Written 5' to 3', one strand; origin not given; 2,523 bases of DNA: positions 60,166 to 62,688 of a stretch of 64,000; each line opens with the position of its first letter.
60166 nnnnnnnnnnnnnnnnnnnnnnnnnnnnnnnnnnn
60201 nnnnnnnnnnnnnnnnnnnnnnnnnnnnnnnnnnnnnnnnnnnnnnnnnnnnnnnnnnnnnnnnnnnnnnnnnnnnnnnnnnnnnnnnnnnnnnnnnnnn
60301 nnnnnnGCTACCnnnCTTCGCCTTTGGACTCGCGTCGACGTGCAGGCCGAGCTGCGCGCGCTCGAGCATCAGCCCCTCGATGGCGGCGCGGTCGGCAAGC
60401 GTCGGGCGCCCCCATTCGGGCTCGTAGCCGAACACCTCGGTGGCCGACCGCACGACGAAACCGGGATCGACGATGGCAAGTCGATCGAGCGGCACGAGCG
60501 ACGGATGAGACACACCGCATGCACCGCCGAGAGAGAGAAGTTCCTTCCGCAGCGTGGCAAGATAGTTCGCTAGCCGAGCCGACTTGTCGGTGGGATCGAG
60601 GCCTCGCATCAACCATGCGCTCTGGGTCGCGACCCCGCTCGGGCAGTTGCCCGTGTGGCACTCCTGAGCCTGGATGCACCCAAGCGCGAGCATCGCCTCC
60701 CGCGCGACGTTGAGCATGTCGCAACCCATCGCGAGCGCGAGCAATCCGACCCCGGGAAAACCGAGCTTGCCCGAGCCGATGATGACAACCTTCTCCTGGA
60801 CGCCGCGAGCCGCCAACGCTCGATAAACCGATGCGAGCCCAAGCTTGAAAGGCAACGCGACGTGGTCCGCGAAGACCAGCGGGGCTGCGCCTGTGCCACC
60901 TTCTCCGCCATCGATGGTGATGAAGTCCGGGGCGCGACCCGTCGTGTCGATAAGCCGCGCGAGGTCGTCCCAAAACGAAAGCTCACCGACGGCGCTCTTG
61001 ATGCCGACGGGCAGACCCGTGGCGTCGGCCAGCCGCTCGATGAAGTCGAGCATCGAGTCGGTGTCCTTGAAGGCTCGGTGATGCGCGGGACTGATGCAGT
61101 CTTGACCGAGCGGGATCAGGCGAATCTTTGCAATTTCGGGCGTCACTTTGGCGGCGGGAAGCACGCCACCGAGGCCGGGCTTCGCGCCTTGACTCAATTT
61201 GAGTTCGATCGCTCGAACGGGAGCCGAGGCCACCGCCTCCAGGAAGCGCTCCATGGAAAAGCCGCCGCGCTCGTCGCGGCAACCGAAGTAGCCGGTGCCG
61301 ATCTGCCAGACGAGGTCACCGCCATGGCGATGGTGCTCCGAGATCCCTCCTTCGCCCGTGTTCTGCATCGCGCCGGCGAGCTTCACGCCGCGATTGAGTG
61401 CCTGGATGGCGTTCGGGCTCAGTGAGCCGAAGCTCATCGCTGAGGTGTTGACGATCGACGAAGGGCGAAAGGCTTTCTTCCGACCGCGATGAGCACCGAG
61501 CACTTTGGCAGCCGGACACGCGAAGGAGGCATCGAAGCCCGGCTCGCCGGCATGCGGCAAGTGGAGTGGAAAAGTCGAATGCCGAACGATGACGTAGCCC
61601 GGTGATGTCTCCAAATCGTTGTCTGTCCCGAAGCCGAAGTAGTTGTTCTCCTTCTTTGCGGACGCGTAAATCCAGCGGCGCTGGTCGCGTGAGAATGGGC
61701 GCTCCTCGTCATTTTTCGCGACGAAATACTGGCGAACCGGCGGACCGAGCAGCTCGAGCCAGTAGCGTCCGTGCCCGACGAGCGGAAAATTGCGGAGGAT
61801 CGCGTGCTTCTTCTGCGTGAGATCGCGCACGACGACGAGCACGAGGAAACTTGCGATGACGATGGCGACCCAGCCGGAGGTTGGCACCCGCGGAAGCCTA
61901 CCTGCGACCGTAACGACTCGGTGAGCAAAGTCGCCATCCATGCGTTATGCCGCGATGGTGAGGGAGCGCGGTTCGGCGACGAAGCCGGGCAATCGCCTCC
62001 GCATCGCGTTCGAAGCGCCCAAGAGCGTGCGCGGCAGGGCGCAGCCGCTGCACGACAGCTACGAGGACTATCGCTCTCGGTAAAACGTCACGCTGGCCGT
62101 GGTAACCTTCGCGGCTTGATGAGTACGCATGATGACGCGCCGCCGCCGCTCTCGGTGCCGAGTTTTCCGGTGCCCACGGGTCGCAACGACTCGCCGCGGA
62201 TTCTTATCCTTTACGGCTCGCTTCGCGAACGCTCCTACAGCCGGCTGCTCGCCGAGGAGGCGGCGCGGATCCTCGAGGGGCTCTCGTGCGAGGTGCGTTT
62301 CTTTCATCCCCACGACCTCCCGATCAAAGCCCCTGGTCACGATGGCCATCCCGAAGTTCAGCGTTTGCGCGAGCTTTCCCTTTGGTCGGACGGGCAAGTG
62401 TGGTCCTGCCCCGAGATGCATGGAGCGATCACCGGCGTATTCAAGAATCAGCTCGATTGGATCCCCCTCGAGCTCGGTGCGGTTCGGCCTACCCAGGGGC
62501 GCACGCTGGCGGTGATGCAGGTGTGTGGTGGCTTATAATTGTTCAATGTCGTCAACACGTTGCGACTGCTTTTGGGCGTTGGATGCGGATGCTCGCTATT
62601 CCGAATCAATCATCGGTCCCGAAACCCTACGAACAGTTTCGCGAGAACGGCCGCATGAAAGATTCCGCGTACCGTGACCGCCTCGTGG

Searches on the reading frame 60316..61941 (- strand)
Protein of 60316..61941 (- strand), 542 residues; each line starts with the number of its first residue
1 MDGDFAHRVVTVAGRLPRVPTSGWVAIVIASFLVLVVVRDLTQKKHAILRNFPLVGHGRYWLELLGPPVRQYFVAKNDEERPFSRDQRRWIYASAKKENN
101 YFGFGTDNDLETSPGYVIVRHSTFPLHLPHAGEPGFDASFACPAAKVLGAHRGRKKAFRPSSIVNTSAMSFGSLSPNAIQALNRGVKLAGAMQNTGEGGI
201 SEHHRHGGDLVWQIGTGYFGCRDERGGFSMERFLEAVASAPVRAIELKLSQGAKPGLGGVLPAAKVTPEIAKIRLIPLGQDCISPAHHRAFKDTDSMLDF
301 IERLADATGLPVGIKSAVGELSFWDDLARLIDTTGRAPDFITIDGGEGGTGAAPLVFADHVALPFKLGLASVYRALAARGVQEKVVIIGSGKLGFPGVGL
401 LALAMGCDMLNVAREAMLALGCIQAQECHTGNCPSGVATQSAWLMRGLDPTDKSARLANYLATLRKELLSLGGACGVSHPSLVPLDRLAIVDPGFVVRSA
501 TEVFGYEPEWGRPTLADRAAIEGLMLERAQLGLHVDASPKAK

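Call 4: search_protein_families(library=pfam, proteins=[window:60316-61941:-], max_evalue=1)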
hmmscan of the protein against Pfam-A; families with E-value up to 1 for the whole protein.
window:60316-61941:- (542 aa): 3 families
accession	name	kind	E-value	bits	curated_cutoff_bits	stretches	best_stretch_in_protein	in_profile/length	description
PF01645.23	Glu_synthase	-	3.9e-79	266.9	20.4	1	161-477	66-368/369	Conserved region in glutamate synthase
PF19123.5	DUF5807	-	0.23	12.1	26.5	1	397-436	17-55/106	Family of unknown function (DUF5807)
PF11576.14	HcgB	-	0.5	10.5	25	0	371-405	80-114/153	FeGP cofactor biosynthesis protein HcgB, guanylyltransferase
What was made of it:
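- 60313..61941 (-): GltS-like FMN-binding protein (542 aa) with an N-terminal hydrophobic segment. It is the first gene of the tightly packed cluster and ends 6 bp before the PBP start. Pfam Glu_synthase PF01645, 3.9e-79 (call 4).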

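Call 20: search_protein_families(library=ncbifam, proteins=[window:60316-61941:-], max_evalue=0.01)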
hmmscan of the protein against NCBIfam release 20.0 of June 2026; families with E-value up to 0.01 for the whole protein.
window:60316-61941:- (542 aa): 1 family
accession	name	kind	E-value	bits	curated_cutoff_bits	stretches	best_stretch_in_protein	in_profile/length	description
NF008730.0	PRK11750.1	equivalog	5.8e-35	120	1047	1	165-477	862-1159/1490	glutamate synthase large subunit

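Call 47: search_protein_families(library=padloc, proteins=[window:60316-61941:-], max_evalue=0.01)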
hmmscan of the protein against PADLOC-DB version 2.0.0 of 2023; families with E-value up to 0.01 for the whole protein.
window:60316-61941:- (542 aa): 0 families

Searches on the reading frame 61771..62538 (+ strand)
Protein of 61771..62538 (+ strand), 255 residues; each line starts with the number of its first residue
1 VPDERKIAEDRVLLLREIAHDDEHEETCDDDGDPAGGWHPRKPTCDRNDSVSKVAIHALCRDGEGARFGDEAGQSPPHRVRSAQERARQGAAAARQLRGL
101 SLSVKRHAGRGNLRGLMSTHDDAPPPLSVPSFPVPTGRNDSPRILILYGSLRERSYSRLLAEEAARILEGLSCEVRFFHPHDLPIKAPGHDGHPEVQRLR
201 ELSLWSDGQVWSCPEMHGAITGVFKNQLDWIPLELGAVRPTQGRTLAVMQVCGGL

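Call 76: search_protein_families(library=pfam, proteins=[window:61771-62538:+], max_evalue=0.001)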
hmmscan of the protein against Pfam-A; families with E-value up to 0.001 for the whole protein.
window:61771-62538:+ (255 aa): 1 family
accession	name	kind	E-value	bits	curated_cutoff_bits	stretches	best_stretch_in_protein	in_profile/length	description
PF03358.20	FMN_red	-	2.2e-24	86.2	24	1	142-254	1-117/152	NADPH-dependent FMN reductase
